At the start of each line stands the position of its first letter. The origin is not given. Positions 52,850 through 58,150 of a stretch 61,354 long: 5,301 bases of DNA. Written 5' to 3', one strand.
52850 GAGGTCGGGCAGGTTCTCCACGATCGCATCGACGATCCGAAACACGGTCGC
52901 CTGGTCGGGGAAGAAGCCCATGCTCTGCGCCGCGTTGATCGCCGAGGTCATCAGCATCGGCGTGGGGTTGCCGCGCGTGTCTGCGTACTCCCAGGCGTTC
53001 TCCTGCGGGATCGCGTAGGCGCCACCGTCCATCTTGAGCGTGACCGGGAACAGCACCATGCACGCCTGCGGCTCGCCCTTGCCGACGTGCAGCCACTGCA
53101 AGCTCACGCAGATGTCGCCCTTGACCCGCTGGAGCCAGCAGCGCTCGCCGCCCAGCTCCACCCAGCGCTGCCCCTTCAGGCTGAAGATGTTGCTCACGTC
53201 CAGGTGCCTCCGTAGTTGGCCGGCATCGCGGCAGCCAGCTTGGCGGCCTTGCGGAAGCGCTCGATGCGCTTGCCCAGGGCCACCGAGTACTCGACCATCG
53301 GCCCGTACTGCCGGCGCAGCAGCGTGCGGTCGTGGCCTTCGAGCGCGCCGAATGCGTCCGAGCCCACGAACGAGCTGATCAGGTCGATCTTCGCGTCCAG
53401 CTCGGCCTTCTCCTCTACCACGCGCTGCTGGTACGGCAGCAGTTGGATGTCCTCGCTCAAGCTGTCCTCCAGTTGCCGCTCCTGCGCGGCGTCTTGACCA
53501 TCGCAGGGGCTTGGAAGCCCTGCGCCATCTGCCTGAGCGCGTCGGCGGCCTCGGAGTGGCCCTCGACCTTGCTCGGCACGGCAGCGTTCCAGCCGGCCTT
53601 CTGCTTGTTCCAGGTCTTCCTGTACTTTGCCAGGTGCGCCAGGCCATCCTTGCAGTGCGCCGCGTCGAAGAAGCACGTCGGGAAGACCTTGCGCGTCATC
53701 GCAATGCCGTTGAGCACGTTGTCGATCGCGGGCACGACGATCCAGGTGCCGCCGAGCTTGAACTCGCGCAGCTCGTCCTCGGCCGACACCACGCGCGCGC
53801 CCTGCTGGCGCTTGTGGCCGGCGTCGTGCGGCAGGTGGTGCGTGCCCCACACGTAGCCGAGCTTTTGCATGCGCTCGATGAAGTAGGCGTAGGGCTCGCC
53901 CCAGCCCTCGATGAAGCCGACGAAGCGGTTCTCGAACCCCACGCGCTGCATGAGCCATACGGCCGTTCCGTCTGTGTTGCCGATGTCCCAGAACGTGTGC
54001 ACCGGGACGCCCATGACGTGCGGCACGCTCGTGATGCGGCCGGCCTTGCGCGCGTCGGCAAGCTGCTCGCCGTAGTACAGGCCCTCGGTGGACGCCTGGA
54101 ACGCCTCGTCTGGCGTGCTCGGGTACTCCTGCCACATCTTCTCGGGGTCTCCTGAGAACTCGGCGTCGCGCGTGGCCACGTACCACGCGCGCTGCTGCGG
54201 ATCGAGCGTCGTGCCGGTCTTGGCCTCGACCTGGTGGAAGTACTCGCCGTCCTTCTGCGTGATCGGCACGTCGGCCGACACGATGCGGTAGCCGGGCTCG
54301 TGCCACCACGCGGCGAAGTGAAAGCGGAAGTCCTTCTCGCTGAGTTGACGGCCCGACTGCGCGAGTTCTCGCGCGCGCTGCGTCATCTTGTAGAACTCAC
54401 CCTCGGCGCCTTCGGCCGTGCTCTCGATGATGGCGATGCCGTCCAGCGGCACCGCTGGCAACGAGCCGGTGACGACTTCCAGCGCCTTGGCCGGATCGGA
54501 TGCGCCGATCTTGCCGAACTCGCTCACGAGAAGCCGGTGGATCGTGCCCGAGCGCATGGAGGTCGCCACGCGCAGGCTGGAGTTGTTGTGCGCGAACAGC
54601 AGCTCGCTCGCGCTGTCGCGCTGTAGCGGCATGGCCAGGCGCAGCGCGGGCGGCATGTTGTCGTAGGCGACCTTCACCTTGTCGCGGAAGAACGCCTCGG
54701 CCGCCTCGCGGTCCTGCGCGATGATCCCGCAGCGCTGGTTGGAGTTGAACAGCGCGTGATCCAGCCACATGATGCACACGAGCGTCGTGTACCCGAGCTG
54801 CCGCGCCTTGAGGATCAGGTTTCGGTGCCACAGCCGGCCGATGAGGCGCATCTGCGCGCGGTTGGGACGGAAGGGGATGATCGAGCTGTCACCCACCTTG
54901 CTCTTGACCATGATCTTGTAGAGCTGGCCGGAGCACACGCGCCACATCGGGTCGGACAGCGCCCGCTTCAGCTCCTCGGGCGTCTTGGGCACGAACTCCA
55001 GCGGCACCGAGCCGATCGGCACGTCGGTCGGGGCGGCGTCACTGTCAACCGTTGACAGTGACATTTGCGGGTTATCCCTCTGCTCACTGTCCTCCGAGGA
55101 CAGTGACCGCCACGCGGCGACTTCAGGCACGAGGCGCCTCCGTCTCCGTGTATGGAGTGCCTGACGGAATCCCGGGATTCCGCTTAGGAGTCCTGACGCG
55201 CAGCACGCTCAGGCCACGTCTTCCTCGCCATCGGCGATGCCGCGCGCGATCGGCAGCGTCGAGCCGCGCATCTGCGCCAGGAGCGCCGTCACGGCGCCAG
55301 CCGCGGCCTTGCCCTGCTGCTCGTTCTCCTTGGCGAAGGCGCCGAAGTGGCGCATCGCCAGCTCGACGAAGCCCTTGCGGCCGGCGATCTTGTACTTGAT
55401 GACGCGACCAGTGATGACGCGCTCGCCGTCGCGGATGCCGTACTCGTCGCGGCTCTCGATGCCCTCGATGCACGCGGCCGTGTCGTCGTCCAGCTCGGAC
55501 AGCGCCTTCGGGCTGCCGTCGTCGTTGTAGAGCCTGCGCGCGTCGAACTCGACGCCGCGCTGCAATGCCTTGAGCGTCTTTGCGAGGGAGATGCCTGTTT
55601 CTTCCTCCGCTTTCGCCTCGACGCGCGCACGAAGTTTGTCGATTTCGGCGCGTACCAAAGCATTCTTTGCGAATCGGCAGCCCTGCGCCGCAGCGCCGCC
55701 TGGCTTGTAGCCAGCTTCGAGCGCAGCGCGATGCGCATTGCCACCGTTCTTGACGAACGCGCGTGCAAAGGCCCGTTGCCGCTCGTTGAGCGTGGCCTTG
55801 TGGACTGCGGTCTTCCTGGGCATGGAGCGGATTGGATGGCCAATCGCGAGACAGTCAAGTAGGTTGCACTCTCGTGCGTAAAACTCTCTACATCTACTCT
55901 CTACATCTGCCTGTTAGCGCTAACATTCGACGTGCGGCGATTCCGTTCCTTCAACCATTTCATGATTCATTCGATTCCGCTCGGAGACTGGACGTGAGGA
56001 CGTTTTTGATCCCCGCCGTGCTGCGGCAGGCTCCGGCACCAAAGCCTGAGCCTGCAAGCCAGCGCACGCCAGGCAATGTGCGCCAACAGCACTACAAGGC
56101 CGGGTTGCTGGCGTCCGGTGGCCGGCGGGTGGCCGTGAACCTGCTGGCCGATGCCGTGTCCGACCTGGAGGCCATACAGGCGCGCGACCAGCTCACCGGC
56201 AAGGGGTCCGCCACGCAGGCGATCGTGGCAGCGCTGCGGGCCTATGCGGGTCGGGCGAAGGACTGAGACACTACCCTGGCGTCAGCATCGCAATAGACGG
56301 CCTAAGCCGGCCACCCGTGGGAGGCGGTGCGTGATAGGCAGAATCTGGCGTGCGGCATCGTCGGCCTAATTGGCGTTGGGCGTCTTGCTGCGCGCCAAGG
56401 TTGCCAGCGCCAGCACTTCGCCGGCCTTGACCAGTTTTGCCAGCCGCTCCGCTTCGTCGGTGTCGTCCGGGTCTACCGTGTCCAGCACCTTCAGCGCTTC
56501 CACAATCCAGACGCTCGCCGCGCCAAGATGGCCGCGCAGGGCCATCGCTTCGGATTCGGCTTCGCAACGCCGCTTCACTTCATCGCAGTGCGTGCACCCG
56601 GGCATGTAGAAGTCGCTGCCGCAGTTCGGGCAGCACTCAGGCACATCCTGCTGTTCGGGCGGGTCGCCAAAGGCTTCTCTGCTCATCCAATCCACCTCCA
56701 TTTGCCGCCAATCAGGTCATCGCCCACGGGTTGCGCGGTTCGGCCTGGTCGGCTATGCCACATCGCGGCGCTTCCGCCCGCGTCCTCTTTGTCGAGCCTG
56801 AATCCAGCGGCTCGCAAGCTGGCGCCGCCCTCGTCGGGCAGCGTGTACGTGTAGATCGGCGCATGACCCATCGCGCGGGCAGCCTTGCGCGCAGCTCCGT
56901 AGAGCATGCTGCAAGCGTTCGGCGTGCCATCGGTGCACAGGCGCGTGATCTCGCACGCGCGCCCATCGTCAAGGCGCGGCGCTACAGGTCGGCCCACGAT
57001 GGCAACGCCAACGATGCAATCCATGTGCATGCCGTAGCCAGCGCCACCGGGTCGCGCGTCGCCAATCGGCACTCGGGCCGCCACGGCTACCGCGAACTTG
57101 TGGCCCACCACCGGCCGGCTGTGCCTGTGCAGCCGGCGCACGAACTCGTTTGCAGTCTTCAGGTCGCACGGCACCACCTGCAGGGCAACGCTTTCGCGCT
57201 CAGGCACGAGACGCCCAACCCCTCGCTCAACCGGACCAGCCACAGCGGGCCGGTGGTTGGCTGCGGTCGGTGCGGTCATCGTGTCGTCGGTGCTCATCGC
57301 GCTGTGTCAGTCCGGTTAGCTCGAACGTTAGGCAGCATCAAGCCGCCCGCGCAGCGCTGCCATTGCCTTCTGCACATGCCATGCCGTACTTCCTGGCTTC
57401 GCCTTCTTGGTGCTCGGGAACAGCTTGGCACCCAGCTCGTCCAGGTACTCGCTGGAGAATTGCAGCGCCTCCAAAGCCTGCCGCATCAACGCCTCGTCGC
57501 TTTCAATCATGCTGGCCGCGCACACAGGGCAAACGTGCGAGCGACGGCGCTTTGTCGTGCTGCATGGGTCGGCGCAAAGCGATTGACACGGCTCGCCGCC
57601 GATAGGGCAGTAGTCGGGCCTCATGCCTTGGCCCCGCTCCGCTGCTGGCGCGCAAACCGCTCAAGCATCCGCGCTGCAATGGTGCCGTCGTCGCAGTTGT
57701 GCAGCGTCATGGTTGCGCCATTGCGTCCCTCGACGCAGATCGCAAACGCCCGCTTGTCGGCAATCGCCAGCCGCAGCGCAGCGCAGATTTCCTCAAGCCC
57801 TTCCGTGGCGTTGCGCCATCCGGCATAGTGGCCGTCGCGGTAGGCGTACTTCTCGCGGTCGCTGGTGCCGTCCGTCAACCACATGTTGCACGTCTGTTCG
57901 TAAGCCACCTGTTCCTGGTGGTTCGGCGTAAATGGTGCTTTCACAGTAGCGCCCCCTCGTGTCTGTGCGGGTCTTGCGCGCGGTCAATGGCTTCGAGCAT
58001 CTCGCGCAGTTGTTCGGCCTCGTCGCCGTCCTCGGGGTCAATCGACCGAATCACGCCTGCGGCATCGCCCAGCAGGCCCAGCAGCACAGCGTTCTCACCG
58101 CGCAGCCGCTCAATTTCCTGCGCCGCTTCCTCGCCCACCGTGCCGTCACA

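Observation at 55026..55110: Four-member family of perfect 23-bp palindromes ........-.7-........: two at the terS/terL junction, one in the ParB-like gene, one in the giant gene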

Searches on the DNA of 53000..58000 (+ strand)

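Call 6: search_dna_similar(query=window:53000-58000:+, collection=phages, mode=near, max_rows=20)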
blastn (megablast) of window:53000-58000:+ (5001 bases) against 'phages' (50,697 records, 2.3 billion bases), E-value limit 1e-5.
No match.
